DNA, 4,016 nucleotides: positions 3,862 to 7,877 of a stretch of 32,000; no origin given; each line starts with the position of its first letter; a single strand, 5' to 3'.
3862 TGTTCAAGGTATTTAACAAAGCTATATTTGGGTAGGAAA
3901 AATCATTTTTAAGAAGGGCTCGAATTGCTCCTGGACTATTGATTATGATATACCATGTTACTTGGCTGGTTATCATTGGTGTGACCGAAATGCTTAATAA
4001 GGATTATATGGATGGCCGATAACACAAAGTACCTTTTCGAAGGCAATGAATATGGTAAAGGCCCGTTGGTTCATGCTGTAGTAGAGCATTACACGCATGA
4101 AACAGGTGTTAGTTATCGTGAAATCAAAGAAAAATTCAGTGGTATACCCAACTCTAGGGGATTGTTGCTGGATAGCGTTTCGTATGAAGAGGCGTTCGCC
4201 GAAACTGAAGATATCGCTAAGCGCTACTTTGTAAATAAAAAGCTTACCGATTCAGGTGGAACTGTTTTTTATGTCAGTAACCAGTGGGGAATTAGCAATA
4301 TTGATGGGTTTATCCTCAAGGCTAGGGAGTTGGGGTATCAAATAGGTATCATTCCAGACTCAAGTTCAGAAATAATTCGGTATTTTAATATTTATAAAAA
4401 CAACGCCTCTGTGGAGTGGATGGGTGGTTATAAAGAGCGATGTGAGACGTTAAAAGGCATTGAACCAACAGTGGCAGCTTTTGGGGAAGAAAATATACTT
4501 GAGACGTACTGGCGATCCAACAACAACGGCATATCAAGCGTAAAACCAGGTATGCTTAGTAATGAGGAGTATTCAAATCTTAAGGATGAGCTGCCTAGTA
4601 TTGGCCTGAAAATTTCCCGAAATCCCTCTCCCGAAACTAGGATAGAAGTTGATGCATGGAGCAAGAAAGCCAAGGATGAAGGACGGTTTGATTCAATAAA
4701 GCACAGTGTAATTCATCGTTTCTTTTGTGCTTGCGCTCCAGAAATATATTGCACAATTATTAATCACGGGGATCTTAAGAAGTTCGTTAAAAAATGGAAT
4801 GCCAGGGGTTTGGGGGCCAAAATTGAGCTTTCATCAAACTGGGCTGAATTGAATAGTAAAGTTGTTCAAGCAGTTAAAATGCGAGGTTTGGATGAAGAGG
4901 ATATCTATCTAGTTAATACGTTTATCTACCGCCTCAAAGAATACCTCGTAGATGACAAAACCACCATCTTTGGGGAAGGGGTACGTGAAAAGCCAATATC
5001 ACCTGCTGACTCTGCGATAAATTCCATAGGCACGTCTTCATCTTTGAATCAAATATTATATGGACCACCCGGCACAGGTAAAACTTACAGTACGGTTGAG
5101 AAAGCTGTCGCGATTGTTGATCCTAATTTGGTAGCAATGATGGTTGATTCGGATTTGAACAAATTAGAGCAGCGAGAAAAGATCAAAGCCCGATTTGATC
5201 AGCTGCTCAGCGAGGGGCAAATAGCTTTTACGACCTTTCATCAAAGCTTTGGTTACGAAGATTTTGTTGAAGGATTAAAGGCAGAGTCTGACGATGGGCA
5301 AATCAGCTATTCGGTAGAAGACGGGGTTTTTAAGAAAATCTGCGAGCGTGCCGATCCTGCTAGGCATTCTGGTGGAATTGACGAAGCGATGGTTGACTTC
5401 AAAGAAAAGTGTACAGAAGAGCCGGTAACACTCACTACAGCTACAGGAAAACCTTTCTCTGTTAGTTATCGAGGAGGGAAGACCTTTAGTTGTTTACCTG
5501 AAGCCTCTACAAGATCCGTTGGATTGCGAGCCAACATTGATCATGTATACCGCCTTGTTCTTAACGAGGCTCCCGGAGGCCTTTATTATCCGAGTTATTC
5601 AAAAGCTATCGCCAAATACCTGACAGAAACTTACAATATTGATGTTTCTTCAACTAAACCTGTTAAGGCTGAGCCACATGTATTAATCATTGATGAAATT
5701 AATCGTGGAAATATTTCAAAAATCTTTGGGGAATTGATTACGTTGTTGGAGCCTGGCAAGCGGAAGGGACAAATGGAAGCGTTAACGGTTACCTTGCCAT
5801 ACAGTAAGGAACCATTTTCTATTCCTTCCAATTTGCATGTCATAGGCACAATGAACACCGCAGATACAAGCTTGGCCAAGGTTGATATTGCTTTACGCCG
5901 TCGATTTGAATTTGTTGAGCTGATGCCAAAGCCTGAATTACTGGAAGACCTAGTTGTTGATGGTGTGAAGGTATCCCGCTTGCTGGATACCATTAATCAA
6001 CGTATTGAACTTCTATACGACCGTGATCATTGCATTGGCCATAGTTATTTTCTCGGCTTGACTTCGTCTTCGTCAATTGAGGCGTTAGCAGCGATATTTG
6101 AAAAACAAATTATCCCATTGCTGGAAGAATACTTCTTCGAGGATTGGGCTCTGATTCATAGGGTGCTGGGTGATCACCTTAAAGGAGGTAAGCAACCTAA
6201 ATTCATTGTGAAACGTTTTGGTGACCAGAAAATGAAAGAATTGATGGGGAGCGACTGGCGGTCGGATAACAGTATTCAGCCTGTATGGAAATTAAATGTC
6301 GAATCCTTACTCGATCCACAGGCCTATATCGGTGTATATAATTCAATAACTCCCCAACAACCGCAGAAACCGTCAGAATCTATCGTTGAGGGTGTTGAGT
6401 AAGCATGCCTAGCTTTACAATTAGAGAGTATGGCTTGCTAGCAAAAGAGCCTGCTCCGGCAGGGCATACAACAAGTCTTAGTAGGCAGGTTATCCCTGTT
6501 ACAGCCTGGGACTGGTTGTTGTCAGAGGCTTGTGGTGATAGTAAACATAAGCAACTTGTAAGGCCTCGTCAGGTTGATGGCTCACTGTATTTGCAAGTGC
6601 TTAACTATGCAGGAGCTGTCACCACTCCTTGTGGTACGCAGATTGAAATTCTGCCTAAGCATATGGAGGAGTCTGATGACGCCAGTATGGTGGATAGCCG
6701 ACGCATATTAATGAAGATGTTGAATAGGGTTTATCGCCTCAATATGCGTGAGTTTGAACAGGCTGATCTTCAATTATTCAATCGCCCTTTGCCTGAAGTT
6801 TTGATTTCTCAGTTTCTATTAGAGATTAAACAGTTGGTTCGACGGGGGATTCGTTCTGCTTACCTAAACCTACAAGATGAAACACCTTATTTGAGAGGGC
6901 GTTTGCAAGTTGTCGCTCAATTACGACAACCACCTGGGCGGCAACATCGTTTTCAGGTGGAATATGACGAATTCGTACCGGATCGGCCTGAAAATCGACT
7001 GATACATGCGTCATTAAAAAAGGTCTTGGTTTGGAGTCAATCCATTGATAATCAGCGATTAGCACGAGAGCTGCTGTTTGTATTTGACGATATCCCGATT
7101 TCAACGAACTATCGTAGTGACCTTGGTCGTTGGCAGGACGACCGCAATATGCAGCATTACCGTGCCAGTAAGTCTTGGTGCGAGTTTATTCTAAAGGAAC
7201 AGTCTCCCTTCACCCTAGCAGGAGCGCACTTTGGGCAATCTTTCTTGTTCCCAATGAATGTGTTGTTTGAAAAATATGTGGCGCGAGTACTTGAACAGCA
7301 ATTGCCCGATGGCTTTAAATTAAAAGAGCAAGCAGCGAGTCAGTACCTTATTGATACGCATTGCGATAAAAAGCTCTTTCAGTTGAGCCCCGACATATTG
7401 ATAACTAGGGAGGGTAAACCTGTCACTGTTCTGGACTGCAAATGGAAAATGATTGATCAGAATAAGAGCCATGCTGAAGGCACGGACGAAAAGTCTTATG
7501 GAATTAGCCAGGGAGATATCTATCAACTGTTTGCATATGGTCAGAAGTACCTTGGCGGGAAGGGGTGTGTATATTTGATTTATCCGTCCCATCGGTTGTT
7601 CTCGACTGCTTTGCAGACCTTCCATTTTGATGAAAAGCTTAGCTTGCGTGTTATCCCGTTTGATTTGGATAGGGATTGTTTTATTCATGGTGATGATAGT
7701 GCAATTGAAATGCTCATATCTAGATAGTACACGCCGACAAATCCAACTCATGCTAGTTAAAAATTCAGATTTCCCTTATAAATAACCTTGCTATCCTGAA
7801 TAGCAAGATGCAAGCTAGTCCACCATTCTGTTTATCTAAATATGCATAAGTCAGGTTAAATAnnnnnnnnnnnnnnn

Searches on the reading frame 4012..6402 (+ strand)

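Call 8: search_protein_families(library=pfam, proteins=[window:4012-6402:+])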
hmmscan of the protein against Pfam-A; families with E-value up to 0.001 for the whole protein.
window:4012-6402:+ (796 aa): 2 families
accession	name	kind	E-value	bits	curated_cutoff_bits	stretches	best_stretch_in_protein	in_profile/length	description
PF07728.20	AAA_5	-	2.2e-13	50.8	22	1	551-632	64-139/139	AAA domain (dynein-related subfamily)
PF00004.35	AAA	-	1.4e-06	29.2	21.2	0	348-397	2-52/131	ATPase family associated with various cellular activities (AAA)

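Call 9: search_protein_families(library=padloc, proteins=[window:4012-6402:+])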
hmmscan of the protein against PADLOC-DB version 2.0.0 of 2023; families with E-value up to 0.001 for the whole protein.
window:4012-6402:+ (796 aa): 3 families
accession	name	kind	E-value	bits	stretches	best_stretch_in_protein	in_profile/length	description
PDLC03547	REase_II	-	9.1e-10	35.7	1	556-634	348-440/585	Type II restriction enzyme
PDLC05042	PDC-S57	-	1.7e-09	35.7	1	3-111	137-241/245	-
PDLC03448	REase_II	-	3.1e-09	33.5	1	541-636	612-720/857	Type II restriction enzyme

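Call 52: search_protein_families(library=ncbifam, proteins=[window:4012-6402:+], max_evalue=0.00001)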
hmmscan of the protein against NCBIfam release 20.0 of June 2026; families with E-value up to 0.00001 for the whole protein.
window:4012-6402:+ (796 aa): 1 family
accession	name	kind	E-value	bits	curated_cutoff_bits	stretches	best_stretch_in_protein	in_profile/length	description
NF008457.0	PRK11331.1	equivalog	5.2e-32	111.2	637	1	554-712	272-445/459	5-methylcytosine-specific restriction enzyme subunit McrB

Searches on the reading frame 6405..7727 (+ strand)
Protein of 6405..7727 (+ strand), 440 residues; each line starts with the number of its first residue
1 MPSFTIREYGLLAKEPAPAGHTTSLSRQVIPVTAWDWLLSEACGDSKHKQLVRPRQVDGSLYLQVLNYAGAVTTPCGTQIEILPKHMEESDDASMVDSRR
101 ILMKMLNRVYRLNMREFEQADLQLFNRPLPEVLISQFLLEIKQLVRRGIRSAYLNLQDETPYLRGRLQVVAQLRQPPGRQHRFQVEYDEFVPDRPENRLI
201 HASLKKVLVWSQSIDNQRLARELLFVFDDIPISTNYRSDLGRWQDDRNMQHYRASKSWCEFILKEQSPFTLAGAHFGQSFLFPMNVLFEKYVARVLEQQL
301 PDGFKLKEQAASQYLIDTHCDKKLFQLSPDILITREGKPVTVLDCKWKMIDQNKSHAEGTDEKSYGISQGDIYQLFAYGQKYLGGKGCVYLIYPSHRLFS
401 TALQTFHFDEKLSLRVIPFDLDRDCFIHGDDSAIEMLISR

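Call 8: search_protein_families(library=pfam, proteins=[window:6405-7727:+])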
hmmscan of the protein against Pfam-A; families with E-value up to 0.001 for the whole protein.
window:6405-7727:+ (440 aa): 1 family
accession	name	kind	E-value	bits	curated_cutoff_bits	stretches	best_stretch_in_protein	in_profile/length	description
PF10117.15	McrBC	-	2.7e-96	322.7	23.9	1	63-394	1-318/318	McrBC 5-methylcytosine restriction system component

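Call 9: search_protein_families(library=padloc, proteins=[window:6405-7727:+])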
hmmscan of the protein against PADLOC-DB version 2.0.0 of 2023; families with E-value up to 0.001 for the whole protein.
window:6405-7727:+ (440 aa): 0 families
